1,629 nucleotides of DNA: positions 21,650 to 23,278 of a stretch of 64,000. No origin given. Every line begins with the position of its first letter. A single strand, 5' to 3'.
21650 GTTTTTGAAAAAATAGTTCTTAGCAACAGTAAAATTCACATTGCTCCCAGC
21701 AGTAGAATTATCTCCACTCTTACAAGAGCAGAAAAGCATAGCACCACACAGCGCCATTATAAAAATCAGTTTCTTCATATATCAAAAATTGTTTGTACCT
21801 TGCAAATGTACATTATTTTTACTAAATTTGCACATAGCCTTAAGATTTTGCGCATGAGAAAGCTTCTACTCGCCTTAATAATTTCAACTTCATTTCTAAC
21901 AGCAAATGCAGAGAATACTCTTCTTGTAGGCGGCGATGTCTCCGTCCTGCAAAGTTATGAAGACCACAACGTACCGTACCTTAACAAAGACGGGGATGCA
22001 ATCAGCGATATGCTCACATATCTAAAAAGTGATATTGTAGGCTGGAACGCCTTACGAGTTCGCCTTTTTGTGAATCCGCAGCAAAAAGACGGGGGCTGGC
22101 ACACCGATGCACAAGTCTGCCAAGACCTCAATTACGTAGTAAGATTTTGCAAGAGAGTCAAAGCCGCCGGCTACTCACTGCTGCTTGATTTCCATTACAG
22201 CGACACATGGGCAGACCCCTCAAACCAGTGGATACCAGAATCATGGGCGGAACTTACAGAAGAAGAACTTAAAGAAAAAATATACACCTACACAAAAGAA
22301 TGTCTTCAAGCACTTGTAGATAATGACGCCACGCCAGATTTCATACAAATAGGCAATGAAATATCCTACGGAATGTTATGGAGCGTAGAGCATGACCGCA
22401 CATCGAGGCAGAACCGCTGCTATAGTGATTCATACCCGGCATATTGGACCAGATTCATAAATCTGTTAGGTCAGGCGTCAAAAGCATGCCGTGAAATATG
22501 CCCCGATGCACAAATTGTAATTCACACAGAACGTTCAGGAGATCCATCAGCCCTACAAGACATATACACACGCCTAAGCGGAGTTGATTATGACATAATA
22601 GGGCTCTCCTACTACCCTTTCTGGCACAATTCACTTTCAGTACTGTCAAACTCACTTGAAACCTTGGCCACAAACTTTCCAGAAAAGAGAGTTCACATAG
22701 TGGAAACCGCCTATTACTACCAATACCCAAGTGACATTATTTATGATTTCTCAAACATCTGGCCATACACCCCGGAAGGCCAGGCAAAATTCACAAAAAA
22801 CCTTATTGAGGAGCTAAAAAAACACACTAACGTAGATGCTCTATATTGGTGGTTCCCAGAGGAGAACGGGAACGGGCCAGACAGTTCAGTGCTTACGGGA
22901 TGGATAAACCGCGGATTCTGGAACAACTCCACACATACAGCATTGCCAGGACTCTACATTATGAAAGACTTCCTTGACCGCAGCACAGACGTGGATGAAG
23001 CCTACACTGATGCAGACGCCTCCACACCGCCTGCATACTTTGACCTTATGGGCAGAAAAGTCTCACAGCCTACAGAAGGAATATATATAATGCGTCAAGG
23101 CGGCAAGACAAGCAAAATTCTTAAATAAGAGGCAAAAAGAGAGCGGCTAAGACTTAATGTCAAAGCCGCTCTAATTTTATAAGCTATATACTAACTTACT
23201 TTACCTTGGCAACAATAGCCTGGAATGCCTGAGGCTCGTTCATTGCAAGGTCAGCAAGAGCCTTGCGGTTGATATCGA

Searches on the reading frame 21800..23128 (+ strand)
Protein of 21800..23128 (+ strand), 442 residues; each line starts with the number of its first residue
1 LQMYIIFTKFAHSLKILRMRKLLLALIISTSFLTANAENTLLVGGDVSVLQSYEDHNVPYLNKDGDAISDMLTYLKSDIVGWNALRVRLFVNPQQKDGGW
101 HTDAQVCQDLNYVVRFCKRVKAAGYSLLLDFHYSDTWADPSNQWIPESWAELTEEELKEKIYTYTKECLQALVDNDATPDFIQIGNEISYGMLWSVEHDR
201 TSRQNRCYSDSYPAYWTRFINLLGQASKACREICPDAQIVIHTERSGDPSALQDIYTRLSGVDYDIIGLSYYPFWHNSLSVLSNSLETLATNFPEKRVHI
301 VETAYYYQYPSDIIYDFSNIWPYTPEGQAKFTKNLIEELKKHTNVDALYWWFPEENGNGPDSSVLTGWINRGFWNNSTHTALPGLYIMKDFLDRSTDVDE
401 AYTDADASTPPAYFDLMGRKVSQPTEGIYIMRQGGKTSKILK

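Call 87: search_protein_families(library=pfam, proteins=[window:21800-23128:+], max_evalue=0.01)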
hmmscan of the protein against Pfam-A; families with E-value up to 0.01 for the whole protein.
window:21800-23128:+ (442 aa): 1 family
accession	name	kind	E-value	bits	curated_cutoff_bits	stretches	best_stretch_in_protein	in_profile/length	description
PF07745.19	Glyco_hydro_53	-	6.1e-71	239.6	24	1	43-375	2-328/340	Glycosyl hydrolase family 53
